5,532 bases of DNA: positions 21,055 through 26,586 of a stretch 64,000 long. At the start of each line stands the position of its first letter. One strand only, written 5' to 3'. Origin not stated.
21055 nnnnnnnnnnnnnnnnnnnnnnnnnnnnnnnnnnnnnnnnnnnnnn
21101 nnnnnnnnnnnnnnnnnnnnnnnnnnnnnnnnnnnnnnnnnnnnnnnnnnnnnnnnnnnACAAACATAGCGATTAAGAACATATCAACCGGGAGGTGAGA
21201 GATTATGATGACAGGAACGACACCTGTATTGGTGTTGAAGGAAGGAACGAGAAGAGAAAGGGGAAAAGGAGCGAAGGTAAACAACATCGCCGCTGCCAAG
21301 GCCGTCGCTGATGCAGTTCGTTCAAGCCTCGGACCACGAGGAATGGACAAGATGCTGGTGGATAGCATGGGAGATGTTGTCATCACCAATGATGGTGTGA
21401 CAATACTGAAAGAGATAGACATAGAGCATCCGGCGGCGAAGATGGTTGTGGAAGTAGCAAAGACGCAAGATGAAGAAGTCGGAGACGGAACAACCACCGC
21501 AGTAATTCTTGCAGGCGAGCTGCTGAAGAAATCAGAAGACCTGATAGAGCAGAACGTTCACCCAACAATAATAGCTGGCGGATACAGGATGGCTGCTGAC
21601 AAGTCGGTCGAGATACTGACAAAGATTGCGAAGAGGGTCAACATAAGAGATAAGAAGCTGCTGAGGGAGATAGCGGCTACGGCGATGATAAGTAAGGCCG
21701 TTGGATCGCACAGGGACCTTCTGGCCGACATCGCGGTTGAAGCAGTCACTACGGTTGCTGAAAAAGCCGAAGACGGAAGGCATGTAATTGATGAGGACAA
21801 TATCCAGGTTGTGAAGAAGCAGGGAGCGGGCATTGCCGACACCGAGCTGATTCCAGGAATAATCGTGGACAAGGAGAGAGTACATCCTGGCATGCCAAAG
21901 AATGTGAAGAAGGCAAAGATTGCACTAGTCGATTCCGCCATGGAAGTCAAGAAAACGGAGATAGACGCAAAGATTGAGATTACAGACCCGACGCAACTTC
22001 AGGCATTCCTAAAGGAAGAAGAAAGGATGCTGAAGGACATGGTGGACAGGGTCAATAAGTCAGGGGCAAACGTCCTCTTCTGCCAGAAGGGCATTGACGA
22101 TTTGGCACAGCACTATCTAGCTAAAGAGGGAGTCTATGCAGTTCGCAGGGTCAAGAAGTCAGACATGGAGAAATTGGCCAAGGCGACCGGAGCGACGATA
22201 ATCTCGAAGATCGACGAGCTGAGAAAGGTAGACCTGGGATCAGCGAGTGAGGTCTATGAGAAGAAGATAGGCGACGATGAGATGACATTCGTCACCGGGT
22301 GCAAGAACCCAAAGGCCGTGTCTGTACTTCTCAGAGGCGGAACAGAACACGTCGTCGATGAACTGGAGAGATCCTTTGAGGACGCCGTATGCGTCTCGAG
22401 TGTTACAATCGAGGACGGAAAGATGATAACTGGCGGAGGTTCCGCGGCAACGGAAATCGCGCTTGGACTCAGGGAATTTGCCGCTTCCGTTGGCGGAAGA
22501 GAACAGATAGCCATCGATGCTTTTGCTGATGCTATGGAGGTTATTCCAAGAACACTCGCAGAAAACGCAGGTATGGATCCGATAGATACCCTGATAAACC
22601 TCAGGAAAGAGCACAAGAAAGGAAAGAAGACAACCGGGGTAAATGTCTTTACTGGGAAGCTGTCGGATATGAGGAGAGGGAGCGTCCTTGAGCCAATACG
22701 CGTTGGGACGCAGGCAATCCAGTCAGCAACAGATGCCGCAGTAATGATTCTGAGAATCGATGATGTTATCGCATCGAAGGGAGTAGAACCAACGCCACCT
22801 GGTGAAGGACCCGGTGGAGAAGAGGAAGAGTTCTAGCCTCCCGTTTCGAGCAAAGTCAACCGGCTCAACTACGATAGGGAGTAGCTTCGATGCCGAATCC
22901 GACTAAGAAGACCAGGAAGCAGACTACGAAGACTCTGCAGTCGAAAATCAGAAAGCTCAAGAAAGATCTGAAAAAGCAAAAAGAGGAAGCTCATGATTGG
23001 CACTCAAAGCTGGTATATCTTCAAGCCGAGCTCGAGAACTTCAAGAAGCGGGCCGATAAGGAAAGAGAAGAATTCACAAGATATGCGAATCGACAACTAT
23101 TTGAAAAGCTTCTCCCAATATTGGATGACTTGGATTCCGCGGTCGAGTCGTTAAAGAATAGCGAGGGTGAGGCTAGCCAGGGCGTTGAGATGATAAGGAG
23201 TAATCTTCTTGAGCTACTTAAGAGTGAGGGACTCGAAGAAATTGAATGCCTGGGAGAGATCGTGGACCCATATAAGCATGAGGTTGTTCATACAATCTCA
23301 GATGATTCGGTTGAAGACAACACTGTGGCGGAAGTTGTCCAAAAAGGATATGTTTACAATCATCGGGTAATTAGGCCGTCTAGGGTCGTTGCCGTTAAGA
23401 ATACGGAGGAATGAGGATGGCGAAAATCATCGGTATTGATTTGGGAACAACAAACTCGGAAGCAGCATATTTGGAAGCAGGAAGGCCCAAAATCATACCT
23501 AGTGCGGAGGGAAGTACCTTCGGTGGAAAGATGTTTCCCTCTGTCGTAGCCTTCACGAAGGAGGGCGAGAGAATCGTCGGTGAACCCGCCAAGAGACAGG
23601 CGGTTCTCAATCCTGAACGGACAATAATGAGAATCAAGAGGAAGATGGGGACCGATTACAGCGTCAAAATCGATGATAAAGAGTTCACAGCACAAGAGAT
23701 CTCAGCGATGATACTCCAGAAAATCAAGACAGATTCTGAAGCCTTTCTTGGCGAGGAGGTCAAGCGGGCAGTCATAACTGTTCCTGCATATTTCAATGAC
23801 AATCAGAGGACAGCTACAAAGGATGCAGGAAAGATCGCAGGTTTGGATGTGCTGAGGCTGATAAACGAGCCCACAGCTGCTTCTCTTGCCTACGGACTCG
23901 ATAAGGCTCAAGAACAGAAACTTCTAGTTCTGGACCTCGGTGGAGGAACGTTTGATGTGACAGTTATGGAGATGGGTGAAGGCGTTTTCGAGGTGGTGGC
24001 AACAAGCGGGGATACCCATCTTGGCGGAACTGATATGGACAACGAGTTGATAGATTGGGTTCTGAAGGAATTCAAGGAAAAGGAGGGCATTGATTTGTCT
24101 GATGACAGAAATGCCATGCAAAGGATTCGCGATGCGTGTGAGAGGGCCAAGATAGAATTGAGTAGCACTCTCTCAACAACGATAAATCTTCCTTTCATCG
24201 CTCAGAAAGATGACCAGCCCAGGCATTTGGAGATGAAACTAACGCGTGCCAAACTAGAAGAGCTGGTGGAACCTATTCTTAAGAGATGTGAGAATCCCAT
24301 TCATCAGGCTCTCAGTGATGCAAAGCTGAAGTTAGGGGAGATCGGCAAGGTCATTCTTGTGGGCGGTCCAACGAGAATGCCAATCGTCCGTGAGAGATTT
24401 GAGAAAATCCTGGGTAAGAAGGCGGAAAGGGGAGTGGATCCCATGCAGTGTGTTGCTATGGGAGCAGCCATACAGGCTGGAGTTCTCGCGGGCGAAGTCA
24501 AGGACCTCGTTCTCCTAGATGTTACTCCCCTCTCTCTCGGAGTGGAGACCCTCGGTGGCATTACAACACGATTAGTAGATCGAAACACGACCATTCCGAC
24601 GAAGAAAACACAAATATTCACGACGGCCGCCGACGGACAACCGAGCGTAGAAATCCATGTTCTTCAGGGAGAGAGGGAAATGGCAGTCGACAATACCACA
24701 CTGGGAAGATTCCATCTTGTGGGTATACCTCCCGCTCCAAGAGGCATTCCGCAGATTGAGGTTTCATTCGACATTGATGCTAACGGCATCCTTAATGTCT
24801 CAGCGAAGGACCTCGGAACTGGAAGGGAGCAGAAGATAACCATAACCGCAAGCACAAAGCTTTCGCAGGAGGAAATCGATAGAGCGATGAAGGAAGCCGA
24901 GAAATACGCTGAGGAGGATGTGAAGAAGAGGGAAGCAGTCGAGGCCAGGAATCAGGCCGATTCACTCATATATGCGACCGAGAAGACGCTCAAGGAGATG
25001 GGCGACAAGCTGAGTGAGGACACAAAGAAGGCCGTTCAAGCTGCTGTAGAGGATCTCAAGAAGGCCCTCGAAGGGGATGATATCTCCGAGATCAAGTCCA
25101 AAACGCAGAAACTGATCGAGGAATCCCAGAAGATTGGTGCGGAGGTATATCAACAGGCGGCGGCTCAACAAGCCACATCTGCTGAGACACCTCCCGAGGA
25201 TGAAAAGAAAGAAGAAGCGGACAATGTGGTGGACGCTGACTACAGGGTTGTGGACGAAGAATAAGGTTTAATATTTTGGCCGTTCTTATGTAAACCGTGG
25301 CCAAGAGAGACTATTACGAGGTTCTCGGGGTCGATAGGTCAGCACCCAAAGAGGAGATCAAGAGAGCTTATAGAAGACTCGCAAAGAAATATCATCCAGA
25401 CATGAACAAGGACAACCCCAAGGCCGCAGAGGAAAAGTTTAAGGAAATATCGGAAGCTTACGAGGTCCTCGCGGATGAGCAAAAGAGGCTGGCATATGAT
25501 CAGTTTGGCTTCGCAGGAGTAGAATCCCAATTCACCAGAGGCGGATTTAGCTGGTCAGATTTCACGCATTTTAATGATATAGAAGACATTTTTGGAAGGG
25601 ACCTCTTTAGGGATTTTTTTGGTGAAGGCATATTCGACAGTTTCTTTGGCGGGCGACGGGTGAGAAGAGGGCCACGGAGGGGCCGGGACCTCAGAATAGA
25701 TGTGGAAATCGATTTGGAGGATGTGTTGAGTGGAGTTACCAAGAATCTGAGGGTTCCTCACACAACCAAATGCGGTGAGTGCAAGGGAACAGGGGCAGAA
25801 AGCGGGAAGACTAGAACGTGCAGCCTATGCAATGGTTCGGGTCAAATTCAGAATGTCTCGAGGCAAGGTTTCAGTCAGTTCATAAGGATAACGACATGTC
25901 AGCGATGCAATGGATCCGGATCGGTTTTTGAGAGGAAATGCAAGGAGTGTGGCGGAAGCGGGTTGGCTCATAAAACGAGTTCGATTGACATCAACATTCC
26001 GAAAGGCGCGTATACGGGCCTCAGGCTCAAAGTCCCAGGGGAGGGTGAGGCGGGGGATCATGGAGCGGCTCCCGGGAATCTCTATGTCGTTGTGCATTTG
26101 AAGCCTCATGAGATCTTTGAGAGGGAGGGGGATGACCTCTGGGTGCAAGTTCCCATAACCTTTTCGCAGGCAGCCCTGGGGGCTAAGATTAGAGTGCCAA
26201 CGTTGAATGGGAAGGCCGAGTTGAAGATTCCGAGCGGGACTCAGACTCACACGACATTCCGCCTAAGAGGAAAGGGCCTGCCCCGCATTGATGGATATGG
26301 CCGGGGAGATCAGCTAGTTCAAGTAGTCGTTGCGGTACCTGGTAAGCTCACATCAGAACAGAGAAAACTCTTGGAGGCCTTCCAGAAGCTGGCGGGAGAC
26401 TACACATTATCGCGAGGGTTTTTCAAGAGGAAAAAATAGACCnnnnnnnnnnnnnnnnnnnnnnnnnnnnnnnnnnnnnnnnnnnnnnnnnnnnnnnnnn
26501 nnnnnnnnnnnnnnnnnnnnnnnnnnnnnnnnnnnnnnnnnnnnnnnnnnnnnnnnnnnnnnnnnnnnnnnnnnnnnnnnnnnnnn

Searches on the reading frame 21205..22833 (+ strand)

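Call 16: search_protein_families(library=pfam, proteins=[window:21205-22833:+], max_evalue=0.001)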
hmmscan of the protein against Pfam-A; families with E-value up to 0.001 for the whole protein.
window:21205-22833:+ (543 aa): 1 family
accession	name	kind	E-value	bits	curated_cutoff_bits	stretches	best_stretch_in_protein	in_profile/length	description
PF00118.29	Cpn60_TCP1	-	1.1e-185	618.5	34.3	1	34-525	1-489/490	TCP-1/cpn60 chaperonin family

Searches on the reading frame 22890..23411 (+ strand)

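Call 16: search_protein_families(library=pfam, proteins=[window:22890-23411:+], max_evalue=0.001)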
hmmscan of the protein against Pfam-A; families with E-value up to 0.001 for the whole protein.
window:22890-23411:+ (174 aa): 1 family
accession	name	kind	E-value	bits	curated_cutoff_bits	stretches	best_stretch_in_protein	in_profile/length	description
PF01025.24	GrpE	-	7.8e-43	146.4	25.8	1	11-168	4-163/165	GrpE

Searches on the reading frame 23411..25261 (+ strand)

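Call 16: search_protein_families(library=pfam, proteins=[window:23411-25261:+], max_evalue=0.001)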
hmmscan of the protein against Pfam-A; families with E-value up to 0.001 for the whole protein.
window:23411-25261:+ (617 aa): 2 families
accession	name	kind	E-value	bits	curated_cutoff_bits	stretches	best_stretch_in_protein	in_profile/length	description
PF00012.26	HSP70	-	1.2e-230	767.3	20.6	2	85-581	101-599/599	Hsp70 protein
PF06723.19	MreB_Mbl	-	1.7e-18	67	27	1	7-354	4-317/327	MreB/Mbl protein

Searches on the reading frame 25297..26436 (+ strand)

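Call 16: search_protein_families(library=pfam, proteins=[window:25297-26436:+], max_evalue=0.001)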
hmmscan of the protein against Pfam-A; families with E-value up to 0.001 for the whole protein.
window:25297-26436:+ (380 aa): 3 families
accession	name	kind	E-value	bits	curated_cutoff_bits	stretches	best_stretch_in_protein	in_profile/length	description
PF01556.23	DnaJ_C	-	2.5e-48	164.4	26.6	1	132-348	1-152/152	DnaJ C terminal domain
PF00226.36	DnaJ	-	1.4e-27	96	27.8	1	5-68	1-63/63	DnaJ domain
PF00684.25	DnaJ_CXXCXGXG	-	6.8e-13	49.1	32.7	1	159-222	1-65/65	DnaJ central domain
